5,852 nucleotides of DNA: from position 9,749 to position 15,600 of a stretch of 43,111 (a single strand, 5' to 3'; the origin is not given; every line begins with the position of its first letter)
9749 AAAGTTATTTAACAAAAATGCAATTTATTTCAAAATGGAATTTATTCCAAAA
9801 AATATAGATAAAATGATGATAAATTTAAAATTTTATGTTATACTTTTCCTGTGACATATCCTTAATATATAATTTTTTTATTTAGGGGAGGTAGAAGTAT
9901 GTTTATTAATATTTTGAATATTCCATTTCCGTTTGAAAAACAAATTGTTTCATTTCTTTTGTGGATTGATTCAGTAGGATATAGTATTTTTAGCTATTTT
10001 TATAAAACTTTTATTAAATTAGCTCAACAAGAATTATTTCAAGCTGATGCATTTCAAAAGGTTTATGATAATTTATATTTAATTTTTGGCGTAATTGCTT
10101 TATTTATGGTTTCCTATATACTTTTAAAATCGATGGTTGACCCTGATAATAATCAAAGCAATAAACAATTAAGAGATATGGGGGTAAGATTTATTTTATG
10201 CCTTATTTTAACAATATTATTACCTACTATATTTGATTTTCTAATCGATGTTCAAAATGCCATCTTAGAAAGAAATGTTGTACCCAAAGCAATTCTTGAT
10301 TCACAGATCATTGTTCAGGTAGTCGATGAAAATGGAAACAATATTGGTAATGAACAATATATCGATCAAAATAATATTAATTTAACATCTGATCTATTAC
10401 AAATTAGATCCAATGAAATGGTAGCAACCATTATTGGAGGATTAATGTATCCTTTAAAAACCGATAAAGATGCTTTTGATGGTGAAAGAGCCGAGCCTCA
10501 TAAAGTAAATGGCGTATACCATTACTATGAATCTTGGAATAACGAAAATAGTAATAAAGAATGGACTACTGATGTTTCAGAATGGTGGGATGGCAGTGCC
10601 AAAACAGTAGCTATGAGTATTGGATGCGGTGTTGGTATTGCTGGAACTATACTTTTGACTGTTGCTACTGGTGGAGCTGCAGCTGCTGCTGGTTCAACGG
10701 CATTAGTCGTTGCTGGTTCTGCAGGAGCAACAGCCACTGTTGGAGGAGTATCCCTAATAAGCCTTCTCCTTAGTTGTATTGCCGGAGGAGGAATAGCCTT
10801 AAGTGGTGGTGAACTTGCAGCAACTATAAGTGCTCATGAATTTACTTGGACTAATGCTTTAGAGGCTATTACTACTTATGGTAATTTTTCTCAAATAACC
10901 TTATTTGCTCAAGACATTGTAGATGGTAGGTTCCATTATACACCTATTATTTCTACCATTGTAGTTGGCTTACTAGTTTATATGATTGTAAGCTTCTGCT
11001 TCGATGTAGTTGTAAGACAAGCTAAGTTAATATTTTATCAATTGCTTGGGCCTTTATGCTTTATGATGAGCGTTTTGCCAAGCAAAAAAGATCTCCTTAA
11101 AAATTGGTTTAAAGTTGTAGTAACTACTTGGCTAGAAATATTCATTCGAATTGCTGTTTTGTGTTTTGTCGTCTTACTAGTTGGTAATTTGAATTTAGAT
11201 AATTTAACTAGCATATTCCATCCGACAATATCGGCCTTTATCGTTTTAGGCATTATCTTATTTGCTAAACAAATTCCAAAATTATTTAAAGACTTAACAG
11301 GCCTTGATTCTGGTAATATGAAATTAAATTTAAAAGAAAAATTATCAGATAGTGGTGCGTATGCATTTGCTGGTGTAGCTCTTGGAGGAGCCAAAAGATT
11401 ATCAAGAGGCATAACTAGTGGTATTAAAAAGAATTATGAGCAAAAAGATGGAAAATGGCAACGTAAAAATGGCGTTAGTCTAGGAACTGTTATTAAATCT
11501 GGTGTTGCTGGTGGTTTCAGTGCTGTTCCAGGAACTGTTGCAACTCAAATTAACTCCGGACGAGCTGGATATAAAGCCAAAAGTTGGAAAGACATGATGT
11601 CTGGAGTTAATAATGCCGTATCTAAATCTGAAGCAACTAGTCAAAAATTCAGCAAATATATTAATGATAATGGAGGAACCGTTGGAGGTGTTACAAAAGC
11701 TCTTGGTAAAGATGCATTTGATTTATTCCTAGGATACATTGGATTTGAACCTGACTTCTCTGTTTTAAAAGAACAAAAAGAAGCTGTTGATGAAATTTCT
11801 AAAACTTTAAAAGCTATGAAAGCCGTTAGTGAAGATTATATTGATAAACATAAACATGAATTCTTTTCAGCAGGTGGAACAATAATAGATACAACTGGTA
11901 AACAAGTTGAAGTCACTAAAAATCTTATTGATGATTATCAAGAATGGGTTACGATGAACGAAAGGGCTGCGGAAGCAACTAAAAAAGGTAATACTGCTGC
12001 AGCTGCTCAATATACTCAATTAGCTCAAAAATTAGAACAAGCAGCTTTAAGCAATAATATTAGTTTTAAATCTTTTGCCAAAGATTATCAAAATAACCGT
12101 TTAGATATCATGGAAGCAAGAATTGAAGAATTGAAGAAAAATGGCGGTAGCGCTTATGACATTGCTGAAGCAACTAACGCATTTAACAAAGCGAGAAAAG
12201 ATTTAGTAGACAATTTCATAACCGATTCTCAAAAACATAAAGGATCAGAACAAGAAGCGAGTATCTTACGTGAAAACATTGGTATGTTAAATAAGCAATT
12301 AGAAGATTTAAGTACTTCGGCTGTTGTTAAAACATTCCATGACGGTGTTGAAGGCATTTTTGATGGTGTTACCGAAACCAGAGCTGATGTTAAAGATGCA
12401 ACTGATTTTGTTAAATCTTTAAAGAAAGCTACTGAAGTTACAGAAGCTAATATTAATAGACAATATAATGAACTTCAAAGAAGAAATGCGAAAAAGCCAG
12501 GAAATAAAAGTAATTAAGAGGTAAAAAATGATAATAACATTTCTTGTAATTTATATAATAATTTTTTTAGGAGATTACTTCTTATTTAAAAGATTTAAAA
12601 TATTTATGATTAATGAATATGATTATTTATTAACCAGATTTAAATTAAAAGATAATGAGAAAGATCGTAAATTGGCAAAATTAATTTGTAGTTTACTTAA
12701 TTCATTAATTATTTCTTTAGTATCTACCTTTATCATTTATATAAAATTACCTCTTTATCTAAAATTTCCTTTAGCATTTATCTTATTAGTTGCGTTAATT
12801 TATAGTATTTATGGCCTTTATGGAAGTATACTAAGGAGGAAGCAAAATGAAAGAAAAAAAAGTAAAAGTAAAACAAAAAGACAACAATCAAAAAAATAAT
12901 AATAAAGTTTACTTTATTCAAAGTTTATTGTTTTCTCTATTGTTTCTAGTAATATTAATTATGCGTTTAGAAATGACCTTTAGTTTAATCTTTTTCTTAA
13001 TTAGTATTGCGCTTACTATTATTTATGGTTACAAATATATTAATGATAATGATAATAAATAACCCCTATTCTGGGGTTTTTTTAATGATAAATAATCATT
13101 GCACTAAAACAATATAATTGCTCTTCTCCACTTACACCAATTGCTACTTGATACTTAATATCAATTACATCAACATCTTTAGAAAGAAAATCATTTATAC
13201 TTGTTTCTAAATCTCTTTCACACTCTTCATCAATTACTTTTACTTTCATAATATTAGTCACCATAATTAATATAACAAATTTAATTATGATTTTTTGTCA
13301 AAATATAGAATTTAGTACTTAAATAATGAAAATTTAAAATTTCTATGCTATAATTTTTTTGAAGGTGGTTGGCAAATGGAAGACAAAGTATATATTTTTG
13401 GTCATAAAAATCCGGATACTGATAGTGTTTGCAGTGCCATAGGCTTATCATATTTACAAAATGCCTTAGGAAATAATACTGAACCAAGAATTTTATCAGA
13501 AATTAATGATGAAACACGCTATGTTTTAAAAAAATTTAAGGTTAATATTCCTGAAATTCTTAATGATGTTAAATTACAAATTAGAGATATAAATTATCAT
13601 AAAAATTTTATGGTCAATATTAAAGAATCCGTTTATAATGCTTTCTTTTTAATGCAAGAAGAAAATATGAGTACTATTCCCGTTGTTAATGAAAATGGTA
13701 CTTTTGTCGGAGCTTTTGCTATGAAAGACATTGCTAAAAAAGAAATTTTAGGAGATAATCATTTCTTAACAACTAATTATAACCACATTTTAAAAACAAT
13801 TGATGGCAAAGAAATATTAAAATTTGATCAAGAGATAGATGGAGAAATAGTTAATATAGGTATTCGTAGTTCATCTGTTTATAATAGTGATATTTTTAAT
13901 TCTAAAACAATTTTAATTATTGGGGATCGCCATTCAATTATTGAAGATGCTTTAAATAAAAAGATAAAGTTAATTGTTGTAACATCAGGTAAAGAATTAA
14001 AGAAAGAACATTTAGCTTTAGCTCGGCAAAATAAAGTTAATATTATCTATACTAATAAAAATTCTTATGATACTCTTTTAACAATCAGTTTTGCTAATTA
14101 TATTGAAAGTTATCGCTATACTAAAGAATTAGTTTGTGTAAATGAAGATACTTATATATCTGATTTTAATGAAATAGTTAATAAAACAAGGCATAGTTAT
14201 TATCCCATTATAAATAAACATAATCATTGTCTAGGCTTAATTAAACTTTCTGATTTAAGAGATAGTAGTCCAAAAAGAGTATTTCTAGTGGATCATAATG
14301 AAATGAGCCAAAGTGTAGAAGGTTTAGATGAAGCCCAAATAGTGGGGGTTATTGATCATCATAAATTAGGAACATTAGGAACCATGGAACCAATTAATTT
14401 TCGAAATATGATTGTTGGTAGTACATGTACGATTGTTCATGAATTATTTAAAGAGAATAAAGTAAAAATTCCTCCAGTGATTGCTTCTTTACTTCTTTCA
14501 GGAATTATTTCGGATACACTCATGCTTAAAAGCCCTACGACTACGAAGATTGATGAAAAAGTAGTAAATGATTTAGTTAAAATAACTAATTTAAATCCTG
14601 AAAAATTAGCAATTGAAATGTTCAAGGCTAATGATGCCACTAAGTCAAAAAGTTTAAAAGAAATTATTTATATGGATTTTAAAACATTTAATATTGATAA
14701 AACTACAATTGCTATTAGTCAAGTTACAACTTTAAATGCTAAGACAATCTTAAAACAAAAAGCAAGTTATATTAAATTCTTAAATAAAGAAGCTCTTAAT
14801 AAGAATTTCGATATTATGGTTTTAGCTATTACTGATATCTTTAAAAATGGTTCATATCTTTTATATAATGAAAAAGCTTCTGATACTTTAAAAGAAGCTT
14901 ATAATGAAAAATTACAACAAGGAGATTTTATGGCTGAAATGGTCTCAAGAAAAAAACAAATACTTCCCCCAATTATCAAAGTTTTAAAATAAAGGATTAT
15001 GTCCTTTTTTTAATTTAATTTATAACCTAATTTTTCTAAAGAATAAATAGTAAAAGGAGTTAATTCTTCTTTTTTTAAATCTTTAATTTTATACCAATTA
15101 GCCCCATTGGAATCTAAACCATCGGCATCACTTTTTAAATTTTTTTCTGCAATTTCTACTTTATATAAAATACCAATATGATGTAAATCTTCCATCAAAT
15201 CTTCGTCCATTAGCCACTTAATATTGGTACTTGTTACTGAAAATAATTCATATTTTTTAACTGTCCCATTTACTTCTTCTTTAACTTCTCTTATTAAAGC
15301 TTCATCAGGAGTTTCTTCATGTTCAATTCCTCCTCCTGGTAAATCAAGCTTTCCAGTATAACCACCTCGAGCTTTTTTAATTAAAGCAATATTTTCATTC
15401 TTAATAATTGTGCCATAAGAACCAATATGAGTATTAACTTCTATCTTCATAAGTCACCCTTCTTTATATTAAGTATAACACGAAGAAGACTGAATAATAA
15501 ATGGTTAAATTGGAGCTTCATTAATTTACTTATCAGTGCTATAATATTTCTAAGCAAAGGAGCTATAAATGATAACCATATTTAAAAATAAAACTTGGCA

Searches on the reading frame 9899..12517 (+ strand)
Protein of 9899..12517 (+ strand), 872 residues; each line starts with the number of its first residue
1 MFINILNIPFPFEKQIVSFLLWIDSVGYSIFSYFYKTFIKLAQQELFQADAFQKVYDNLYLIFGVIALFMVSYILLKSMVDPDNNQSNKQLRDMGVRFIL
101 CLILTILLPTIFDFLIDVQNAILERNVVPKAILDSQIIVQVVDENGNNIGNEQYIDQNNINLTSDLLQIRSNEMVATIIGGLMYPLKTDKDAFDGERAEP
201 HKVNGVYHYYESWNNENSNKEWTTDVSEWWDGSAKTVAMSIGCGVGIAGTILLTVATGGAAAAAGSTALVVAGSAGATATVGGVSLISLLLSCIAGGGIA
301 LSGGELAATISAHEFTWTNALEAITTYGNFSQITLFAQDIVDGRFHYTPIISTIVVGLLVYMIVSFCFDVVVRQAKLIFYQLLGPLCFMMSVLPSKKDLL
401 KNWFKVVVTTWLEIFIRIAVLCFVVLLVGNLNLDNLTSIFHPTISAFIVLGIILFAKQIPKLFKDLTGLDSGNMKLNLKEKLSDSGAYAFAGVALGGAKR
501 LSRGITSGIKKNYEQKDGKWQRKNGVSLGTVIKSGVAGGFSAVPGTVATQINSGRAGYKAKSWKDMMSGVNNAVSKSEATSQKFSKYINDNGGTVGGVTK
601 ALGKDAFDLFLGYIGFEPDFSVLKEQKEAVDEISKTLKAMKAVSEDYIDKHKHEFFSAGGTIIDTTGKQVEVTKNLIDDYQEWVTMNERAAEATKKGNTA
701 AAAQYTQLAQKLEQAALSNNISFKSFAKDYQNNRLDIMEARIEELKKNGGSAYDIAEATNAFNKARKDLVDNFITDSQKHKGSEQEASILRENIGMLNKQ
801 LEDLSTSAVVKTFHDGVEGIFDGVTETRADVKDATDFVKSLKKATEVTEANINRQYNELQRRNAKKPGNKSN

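Call 6: search_protein_families(library=pfam, proteins=[window:9899-12517:+], max_evalue=0.1)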
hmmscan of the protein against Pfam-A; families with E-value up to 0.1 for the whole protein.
window:9899-12517:+ (872 aa): 0 families

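Call 7: search_protein_families(library=ncbifam, proteins=[window:9899-12517:+], max_evalue=0.1)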
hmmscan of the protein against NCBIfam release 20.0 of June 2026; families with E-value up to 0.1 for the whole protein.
window:9899-12517:+ (872 aa): 0 families

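Call 62: search_solved_structures(query=A2, max_evalue=1, show_alignments=1)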
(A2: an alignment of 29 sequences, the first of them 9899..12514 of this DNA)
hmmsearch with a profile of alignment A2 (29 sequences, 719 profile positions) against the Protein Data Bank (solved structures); distinct sequences matched with E-value up to 1: 21.
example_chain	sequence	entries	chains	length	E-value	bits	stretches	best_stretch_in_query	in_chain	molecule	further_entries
6qpq_A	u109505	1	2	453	0.059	15.1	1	366-596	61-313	Structural maintenance of chromosomes protein,Structural maintenance of chromosomes protei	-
6u1s_A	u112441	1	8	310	0.086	14.6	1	386-599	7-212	de novo designed 16-helix transmembrane nanopore, TMHC8_R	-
6zj3_SK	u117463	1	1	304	0.087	14.5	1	502-608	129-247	Ribosomal protein eS8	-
4tql_A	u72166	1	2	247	0.091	14.5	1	467-662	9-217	Three helix bundle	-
8p0a_A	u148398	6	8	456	0.2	13.3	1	487-642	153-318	Structural maintenance of chromosomes protein 1A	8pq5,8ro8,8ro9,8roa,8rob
8ro6_A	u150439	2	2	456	0.2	13.3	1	487-642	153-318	Structural maintenance of chromosomes protein 1A (SMC1A)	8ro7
3m3w_A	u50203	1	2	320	0.23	13.2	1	507-623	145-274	Protein kinase C and casein kinase II substrate protein 3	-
6tik_C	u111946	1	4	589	0.27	12.9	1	438-696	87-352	Capsid protein,Putative adhesin/invasin,Capsid protein,Factor H-binding protein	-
3syv_A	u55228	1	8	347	0.27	12.9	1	507-599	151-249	Protein kinase C and casein kinase II substrate protein 3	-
9o19_X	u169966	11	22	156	0.28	12.9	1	546-627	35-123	ATP synthase subunit b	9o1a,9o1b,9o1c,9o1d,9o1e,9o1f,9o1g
4nqi_A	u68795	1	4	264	0.31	12.7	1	541-681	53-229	SH3 domain-containing protein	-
3qe6_A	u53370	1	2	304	0.31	12.7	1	507-599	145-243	Protein kinase C and casein kinase II substrate protein 3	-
9lwi_A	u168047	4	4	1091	0.31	12.7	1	428-707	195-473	Structural maintenance of chromosomes protein 6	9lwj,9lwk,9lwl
1jch_A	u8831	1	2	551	0.37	12.5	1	403-600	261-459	COLICIN E3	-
8qae_A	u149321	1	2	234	0.4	12.4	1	502-627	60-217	sc-apCC-6-SLLA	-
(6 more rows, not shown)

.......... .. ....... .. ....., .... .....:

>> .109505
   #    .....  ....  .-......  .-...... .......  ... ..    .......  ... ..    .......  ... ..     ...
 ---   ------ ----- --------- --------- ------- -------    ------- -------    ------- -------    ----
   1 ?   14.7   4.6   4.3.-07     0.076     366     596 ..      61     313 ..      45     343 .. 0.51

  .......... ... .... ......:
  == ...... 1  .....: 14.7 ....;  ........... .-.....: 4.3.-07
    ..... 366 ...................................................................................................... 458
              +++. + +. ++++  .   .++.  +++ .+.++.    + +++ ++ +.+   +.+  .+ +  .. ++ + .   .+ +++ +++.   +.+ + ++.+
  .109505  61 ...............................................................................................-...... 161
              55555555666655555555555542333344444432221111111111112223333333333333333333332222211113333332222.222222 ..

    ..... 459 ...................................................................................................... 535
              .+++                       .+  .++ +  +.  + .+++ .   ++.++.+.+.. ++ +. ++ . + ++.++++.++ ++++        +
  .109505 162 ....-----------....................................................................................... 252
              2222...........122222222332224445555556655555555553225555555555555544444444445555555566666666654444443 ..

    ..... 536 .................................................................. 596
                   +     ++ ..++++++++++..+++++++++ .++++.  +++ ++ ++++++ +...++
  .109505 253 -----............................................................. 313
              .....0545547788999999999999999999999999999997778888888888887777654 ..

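Call 63: search_protein_families(library=ncbifam, alignment_id=A2, max_evalue=0.01)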
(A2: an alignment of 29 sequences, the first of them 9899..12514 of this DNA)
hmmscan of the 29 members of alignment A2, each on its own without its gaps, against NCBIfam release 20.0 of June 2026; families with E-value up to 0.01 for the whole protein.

A. member 1, window:9899-12514:+ (872 aa): 0 families

B. families by the number of members that match (of 29 scanned): 7 families
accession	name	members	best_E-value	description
NF045848.1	MMCAP2_0566_fam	17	2e-17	MMCAP2_0566 family conjugal transfer protein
NF045890.1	conj_pls20_p028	14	2.8e-10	pLS20_p028 family conjugation system transmembrane protein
NF045889.1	ICE_Mbov_0396_TM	11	3.4e-12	Mbov_0396 family ICE element transmembrane protein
NF045849.1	ICE_MMCAP2_0565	4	0.00058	Mbov_0395 family pilin-like conjugal transfer protein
TIGR04527.1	mycoplas_twoTM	1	0.00027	MG_279/MG_280 family protein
NF046089.1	CD3337_EF1877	1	0.00097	CD3337/EF1877 family mobilome membrane protein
NF010019.0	PRK13497.1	1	0.0047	chemoreceptor glutamine deamidase CheD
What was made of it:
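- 9899..12517 (+): VirB6-like polytopic membrane protein (872 aa, about 8-9 TM segments) with a long C-terminal helical domain. It is inverted relative to the ancestral colinear order. Of 29 family members, 17 hit MMCAP2_0566, 14 hit pLS20_p028 and 11 hit Mbov_0396 (call 63).
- On Monoderm (MPF_FATA-type) type IV secretion system: The window protein has no direct model hit (calls 6, 7, 63).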

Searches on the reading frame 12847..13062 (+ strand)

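Call 6: search_protein_families(library=pfam, proteins=[window:12847-13062:+], max_evalue=0.1)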
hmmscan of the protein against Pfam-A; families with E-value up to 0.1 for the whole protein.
window:12847-13062:+ (71 aa): 2 families
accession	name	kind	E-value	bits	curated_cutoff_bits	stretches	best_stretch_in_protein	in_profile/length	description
PF05820.16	Ac81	-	0.016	15.2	25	1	12-66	112-166/178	Baculoviridae AC81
PF12459.13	DltX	-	0.065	13.2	25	0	48-68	16-36/43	D-Ala-teichoic acid biosynthesis protein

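Call 7: search_protein_families(library=ncbifam, proteins=[window:12847-13062:+], max_evalue=0.1)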
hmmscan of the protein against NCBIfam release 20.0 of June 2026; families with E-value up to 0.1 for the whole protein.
window:12847-13062:+ (71 aa): 2 families
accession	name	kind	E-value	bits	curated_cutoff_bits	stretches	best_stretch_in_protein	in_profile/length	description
NF040513.1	antiport_TyrP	equivalog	0.0073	15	630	1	8-65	320-374/465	tyrosine-tyramine antiporter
TIGR04104.1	cxxc_20_cxxc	subfamily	0.044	14.1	45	1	15-60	38-81/93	TIGR04104 family putative zinc finger protein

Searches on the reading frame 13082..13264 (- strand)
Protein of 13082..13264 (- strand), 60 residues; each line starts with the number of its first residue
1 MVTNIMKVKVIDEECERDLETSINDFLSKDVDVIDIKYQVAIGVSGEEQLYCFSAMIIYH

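Call 6: search_protein_families(library=pfam, proteins=[window:13082-13264:-], max_evalue=0.1)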
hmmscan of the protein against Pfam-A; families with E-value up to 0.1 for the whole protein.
window:13082-13264:- (60 aa): 1 family
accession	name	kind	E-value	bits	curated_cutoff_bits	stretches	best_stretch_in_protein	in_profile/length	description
PF10957.13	Spore_Cse60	-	5.2e-21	74.9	20.7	1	6-60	2-59/60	Sporulation protein Cse60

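Call 7: search_protein_families(library=ncbifam, proteins=[window:13082-13264:-], max_evalue=0.1)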
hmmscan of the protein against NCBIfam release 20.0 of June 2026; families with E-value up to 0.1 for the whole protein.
window:13082-13264:- (60 aa): 0 families

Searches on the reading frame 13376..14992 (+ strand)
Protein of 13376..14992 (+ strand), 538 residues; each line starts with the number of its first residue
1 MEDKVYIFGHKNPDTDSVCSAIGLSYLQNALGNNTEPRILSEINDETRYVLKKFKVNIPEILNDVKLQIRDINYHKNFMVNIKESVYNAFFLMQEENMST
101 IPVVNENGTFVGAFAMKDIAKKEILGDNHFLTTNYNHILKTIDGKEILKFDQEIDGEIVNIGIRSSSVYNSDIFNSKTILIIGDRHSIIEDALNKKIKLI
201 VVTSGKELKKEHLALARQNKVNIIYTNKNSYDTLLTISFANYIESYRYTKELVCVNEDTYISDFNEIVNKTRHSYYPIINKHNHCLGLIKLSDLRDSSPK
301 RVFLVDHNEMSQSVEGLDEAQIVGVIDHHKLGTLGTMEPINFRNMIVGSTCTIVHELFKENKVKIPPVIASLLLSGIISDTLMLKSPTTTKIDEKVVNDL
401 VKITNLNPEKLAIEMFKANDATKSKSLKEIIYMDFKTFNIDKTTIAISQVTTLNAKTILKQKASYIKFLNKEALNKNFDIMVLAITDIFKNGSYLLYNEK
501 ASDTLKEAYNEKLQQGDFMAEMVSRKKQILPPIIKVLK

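Call 8: search_protein_families(library=pfam, proteins=[window:13376-14992:+], max_evalue=0.001)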
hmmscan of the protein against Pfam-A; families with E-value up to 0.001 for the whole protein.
window:13376-14992:+ (538 aa): 4 families
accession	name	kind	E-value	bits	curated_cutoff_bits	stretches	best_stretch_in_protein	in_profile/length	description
PF02833.19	DHHA2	-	1.2e-25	90.8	27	1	414-535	2-125/126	DHHA2 domain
PF01368.27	DHH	-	2.9e-24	86.2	28.1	1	4-377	1-125/125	DHH family, N-terminal domain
PF00571.33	CBS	-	4.7e-16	59.3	24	2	70-121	2-53/57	CBS domain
PF07085.17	DRTGG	-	3.3e-12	46.6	25.2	1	138-237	2-102/105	DRTGG domain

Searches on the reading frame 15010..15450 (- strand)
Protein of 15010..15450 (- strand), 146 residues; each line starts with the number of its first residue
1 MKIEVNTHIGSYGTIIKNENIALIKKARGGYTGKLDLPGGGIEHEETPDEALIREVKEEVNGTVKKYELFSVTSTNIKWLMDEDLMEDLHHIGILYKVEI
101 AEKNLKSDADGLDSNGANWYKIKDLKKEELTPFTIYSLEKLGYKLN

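Call 8: search_protein_families(library=pfam, proteins=[window:15010-15450:-], max_evalue=0.001)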
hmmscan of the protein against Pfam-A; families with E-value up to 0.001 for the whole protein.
window:15010-15450:- (146 aa): 2 families
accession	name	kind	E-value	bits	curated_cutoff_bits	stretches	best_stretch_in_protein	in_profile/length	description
PF00293.34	NUDIX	-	4.8e-13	49.7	21.1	1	13-134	7-127/134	NUDIX domain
PF22327.2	Nudt16-like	-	0.00099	19.5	27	0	32-73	32-74/161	U8 snoRNA-decapping enzyme-like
